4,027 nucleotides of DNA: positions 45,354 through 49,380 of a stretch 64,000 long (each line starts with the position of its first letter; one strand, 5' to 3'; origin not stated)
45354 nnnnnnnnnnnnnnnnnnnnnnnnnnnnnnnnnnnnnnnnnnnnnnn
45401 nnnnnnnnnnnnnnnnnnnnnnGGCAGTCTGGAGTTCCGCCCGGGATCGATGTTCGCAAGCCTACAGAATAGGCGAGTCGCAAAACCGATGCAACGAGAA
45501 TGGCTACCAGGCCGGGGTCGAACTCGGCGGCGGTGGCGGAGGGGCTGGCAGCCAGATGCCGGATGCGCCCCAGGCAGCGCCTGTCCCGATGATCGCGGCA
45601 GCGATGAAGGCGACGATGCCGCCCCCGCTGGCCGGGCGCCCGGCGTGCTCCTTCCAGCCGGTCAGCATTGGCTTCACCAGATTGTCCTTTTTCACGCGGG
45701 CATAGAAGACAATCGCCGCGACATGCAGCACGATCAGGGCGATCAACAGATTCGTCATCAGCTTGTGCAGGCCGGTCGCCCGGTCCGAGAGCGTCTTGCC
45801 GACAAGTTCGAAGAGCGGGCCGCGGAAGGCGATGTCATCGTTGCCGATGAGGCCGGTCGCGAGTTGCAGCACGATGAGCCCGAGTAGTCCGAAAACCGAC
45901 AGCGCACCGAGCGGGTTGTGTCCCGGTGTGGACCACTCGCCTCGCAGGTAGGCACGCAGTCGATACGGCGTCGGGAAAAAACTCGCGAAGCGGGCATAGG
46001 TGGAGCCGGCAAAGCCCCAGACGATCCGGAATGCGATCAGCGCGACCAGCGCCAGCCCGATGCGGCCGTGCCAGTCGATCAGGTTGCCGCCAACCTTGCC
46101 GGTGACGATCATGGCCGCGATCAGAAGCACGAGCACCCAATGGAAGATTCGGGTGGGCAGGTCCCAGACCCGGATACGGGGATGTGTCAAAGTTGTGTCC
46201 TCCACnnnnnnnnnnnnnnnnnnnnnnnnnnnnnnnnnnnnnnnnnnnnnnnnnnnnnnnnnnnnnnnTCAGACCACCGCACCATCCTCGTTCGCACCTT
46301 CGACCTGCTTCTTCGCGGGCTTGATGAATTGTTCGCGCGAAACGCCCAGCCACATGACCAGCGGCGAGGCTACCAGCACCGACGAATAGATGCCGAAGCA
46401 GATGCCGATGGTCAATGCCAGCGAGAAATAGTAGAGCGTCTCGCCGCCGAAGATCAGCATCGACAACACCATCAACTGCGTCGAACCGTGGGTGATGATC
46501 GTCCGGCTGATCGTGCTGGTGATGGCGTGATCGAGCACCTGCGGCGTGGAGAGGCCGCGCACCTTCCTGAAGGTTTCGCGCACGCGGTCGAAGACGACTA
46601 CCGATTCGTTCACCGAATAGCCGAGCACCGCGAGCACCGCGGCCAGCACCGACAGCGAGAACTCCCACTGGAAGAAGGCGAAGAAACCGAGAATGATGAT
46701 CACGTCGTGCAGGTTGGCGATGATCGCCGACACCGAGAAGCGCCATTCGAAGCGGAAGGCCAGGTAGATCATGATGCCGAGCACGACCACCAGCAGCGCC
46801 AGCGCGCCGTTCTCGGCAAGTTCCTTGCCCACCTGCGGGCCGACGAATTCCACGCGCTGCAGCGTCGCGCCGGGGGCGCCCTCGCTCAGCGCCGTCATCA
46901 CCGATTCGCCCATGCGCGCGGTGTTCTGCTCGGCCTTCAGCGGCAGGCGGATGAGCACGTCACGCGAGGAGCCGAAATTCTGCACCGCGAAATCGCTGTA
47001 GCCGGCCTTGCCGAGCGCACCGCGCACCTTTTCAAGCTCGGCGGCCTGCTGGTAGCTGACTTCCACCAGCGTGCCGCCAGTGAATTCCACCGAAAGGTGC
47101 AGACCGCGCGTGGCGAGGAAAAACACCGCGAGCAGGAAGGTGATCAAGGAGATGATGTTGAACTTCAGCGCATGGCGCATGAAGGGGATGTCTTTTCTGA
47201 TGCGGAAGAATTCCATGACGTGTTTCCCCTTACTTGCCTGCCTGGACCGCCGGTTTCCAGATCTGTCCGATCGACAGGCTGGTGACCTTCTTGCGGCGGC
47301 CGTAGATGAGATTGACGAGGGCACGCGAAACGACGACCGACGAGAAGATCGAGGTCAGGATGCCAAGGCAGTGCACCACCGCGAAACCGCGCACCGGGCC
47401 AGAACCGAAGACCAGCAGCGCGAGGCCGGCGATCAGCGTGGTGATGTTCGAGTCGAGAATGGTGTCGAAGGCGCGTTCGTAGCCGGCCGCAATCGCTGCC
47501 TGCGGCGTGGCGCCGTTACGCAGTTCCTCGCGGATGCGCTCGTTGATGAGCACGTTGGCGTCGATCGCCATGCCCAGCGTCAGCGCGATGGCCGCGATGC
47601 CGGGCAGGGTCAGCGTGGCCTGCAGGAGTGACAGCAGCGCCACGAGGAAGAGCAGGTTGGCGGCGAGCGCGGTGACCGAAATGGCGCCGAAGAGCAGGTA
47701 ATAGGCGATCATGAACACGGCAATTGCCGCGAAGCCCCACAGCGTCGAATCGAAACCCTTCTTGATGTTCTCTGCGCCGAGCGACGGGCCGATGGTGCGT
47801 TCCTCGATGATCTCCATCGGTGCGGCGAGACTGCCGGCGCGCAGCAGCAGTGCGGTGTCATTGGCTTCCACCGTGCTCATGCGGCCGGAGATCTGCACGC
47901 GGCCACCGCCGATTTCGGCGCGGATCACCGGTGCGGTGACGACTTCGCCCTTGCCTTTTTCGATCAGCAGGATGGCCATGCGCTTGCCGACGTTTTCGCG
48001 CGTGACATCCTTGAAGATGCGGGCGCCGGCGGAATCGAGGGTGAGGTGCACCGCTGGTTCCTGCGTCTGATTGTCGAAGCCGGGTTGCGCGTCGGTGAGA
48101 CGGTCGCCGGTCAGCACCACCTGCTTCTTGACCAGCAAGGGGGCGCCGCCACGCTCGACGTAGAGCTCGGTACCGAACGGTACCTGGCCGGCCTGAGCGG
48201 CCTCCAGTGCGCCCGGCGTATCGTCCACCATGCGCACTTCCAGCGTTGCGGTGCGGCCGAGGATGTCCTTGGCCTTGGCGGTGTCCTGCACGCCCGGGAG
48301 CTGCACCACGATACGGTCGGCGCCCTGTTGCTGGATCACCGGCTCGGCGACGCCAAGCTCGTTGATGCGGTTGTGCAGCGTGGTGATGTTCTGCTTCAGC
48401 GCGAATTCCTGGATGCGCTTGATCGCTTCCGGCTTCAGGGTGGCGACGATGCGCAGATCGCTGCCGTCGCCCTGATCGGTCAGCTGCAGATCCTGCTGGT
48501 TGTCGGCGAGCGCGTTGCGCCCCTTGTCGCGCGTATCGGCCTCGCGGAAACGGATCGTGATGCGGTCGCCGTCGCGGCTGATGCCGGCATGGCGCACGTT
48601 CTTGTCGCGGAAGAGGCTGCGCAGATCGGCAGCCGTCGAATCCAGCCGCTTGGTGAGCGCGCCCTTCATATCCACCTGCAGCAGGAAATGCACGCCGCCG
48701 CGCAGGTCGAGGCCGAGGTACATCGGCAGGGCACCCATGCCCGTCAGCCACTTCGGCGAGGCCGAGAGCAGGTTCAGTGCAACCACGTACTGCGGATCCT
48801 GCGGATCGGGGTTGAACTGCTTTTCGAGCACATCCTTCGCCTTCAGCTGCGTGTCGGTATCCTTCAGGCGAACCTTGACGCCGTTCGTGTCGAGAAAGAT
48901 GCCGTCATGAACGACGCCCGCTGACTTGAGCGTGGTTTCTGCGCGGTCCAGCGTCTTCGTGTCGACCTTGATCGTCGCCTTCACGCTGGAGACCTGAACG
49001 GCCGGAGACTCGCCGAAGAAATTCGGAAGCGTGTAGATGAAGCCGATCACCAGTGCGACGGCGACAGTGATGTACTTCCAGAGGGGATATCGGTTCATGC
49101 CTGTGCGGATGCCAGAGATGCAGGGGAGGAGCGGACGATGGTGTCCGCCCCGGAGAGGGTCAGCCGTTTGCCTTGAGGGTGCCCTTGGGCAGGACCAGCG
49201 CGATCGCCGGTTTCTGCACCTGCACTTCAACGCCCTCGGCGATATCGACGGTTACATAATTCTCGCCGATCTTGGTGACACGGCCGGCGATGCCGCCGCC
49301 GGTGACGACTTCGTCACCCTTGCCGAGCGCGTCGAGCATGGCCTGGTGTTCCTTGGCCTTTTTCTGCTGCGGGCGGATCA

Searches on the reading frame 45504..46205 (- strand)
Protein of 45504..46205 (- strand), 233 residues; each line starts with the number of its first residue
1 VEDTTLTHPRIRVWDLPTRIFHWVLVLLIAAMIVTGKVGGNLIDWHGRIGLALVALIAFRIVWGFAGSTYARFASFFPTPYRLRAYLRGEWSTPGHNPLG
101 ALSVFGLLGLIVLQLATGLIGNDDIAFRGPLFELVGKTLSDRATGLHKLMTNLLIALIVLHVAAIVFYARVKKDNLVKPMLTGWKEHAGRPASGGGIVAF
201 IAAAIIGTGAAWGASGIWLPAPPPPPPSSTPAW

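Call 45: search_protein_families(library=pfam, proteins=[window:45504-46205:-], max_evalue=0.00001)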
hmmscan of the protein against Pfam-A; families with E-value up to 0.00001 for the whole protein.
window:45504-46205:- (233 aa): 1 family
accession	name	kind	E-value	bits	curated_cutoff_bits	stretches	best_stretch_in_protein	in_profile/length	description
PF01292.26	Ni_hydr_CYTB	-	1.1e-24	87.7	30.1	1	13-183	1-179/179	Prokaryotic cytochrome b561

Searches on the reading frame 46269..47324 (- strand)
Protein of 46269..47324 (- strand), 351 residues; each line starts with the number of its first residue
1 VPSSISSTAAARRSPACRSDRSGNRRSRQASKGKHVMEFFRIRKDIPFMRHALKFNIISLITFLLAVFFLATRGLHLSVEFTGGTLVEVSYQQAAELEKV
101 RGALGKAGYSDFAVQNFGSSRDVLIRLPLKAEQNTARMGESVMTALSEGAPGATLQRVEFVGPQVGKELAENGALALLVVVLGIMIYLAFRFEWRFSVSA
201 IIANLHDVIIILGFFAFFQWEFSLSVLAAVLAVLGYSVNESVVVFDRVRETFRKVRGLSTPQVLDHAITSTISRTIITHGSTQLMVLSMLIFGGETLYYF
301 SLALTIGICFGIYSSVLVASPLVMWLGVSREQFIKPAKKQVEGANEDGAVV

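Call 45: search_protein_families(library=pfam, proteins=[window:46269-47324:-], max_evalue=0.00001)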
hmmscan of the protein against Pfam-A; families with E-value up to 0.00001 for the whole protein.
window:46269-47324:- (351 aa): 2 families
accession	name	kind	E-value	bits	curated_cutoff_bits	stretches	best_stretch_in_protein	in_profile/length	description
PF02355.23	SecD_SecF_C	-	2.7e-61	206.7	20.5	1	150-327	10-187/189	Protein export membrane protein SecD/SecF, C-terminal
PF07549.19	Sec_GG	-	7.7e-09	35.2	20.3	1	68-95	1-28/28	SecD/SecF GG Motif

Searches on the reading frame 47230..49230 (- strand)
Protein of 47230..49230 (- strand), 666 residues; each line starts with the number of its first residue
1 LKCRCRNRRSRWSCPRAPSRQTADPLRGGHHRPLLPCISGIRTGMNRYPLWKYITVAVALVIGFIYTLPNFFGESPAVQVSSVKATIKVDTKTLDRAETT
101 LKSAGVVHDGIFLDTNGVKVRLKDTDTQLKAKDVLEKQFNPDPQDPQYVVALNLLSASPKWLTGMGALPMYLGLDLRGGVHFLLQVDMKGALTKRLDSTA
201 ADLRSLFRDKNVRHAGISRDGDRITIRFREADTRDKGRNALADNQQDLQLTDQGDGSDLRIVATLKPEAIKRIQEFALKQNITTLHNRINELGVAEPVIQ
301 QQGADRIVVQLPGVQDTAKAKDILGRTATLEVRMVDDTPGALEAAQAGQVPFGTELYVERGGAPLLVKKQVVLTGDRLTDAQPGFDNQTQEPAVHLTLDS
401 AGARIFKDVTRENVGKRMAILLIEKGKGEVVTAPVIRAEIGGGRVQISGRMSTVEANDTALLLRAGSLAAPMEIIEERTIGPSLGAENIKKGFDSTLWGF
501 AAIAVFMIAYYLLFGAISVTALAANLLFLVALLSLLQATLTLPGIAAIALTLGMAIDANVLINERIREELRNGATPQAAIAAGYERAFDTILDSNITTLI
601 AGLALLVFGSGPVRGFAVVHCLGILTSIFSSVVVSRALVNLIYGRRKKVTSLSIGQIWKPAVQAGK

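Call 45: search_protein_families(library=pfam, proteins=[window:47230-49230:-], max_evalue=0.00001)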
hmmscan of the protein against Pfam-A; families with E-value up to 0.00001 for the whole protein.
window:47230-49230:- (666 aa): 6 families
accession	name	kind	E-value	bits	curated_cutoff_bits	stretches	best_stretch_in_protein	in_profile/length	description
PF22599.2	SecDF_P1_head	-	1e-40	138.6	27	1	359-470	7-114/114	SecDF, P1 head subdomain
PF13721.11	SecD-TM1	-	9.9e-40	135.6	30.5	1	45-152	1-103/103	SecD export protein N-terminal TM region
PF21760.3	SecD_1st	-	1.1e-28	98.8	27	1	278-337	1-60/60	Protein translocase subunit SecDF, P1 domain, N-terminal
PF02355.23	SecD_SecF_C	-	1.4e-21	77.2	20.5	1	471-642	12-186/189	Protein export membrane protein SecD/SecF, C-terminal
PF03176.21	MMPL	-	9.3e-09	35.1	20.5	1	512-648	172-313/333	MMPL family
PF07549.19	Sec_GG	-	7e-06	25.8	20.3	0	165-188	3-26/28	SecD/SecF GG Motif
